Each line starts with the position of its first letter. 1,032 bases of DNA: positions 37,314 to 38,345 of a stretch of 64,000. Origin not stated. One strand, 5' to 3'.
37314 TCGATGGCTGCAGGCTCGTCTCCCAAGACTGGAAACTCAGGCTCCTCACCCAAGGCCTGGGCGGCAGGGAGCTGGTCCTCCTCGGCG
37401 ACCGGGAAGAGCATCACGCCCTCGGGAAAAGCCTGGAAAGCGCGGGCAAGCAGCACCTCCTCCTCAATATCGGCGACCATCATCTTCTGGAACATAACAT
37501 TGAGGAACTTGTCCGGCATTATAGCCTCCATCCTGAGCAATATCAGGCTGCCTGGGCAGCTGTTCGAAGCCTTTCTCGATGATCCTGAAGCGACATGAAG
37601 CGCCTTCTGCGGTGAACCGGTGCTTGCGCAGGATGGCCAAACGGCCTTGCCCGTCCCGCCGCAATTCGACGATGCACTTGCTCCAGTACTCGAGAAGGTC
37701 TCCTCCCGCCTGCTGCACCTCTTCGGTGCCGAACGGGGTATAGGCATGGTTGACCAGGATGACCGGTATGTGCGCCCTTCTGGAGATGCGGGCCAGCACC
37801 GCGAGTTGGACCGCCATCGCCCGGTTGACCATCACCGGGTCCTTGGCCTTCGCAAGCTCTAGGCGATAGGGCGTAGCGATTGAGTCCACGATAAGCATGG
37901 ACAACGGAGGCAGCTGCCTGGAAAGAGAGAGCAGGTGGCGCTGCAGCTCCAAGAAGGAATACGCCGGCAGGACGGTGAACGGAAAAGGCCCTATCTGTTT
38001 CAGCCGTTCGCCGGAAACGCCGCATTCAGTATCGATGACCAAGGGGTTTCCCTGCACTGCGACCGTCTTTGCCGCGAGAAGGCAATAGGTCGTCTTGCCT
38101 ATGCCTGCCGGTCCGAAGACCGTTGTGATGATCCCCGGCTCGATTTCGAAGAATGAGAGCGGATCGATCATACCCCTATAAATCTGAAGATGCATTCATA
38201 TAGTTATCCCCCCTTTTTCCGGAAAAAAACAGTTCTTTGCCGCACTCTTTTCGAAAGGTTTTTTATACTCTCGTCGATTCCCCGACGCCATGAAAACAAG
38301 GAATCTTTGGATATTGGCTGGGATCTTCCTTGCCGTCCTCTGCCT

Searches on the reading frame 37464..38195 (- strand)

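Call 86: search_protein_families(library=pfam, proteins=[window:37464-38195:-])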
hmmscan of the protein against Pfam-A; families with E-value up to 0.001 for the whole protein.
window:37464-38195:- (243 aa): 3 families
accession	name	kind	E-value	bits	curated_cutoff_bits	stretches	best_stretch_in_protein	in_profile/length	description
PF08423.17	Rad51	-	1.3e-06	28.3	22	1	18-210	23-241/244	Rad51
PF13479.12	AAA_24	-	3.9e-06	27.3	27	1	25-115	6-82/195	AAA domain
PF13481.12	AAA_25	-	2.8e-05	24.2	27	0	19-54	31-65/195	AAA domain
